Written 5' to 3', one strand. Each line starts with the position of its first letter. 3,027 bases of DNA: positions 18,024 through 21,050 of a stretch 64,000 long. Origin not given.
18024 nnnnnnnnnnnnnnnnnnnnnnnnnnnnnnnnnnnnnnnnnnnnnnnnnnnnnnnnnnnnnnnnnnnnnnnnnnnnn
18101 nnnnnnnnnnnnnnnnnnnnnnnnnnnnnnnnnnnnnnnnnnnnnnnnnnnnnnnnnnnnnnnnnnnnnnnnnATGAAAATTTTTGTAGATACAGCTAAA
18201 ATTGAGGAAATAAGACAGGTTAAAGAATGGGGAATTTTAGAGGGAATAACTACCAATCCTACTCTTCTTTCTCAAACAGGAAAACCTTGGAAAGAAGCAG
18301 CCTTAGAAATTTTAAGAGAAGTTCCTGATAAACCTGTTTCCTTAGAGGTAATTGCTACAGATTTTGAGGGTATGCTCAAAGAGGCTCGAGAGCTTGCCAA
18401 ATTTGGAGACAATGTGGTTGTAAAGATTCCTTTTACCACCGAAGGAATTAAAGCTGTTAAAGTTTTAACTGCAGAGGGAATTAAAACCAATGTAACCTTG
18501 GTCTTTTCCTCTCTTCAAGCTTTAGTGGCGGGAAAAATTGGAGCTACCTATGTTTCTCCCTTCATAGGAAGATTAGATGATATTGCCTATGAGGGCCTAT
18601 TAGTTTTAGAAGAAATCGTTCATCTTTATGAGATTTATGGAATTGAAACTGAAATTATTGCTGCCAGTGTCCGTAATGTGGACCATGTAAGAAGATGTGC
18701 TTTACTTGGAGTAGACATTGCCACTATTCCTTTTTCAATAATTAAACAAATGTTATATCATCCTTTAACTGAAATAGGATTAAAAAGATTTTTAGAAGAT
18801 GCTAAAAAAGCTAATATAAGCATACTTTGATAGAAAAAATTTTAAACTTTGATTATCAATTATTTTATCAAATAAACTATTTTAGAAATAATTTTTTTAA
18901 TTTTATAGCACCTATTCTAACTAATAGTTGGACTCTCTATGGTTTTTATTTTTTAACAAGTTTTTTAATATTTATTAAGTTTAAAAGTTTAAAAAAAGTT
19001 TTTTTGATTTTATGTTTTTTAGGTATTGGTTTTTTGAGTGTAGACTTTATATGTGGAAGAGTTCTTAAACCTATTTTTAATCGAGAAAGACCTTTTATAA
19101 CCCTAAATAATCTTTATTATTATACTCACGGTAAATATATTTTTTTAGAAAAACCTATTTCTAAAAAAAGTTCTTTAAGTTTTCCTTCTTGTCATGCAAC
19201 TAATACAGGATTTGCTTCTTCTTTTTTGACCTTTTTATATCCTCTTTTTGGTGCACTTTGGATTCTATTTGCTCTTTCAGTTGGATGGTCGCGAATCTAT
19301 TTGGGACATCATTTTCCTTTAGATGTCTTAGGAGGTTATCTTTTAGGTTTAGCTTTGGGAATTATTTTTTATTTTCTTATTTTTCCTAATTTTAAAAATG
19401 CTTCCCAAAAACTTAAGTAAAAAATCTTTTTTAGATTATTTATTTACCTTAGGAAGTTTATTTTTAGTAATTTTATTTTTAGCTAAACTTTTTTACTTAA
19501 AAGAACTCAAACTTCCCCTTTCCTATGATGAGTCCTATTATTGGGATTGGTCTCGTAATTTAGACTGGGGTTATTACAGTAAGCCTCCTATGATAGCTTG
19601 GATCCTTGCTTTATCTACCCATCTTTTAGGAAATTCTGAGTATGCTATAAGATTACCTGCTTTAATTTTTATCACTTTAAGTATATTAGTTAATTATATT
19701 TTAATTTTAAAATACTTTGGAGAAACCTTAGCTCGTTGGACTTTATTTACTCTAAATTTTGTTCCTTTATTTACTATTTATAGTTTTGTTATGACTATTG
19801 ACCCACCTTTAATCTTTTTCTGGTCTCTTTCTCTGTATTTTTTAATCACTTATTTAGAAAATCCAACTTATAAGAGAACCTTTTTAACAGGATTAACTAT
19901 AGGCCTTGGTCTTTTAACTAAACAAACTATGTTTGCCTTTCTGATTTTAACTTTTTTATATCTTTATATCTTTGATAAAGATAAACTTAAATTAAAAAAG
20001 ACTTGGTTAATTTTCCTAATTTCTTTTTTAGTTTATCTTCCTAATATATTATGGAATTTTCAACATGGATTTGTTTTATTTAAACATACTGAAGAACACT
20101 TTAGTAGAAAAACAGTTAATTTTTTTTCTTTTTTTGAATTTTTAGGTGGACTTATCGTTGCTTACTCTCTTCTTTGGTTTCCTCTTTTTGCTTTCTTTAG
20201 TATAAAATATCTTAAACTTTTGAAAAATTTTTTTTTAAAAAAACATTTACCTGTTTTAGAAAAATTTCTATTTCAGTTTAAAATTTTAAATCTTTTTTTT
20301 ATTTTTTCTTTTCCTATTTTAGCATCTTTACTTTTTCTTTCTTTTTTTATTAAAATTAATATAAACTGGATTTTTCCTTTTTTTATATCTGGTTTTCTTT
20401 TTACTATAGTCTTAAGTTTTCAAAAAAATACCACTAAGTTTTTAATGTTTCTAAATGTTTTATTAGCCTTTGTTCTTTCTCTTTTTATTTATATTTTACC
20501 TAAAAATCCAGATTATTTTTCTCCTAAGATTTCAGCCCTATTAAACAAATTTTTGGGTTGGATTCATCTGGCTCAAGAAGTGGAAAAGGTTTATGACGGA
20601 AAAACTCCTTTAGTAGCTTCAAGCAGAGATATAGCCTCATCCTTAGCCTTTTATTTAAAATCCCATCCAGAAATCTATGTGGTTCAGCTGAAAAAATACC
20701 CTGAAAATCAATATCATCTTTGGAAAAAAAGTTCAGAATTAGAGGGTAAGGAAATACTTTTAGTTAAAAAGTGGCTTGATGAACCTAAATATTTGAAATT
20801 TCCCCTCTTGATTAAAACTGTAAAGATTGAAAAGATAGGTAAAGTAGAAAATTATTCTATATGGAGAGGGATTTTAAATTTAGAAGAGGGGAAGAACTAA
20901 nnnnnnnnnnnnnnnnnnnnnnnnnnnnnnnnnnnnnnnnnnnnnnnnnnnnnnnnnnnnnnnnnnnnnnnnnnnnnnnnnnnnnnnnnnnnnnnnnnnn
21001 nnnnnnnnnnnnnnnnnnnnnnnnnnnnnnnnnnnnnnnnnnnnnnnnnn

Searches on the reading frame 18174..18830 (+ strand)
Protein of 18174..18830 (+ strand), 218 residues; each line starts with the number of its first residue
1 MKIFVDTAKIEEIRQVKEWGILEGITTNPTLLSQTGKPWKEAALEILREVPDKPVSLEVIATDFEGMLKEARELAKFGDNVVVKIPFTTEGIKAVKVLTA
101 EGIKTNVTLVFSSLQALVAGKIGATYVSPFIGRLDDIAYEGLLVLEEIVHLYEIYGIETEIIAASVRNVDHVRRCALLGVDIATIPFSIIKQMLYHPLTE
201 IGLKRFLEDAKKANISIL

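Call 67: search_protein_families(library=pfam, proteins=[window:18174-18830:+], max_evalue=0.00001)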
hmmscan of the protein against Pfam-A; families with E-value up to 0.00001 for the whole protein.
window:18174-18830:+ (218 aa): 1 family
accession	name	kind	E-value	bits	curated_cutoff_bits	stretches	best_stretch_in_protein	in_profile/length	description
PF00923.25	TAL_FSA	-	1.5e-57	195.6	27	1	3-200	1-239/285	Transaldolase/Fructose-6-phosphate aldolase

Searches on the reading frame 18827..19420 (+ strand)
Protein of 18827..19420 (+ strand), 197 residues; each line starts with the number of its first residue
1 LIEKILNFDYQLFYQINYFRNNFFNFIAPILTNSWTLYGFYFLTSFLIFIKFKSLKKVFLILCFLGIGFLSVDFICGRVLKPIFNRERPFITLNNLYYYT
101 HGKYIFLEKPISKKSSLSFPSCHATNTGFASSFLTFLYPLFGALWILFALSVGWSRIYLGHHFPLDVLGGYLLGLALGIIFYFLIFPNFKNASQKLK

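Call 67: search_protein_families(library=pfam, proteins=[window:18827-19420:+], max_evalue=0.00001)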
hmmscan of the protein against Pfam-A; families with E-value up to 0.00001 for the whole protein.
window:18827-19420:+ (197 aa): 2 families
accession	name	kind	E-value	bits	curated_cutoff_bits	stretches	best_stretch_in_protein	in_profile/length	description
PF01569.27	PAP2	-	7e-20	71.5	27.2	1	70-188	10-128/130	PAP2 superfamily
PF14378.12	PAP2_3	-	3.9e-06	27.2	27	1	35-176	38-186/190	PAP2 superfamily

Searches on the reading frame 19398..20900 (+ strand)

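Call 68: search_protein_families(library=pfam, proteins=[window:19398-20900:+], max_evalue=0.00001)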
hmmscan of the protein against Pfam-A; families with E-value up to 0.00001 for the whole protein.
window:19398-20900:+ (500 aa): 2 families
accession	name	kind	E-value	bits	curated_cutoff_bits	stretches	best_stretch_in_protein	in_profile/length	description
PF13231.12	PMT_2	-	4e-29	102.3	26.1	1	61-219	1-160/160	Dolichyl-phosphate-mannose-protein mannosyltransferase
PF02366.24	PMT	-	1.5e-07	31.7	22.7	1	57-222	57-236/245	Dolichyl-phosphate-mannose-protein mannosyltransferase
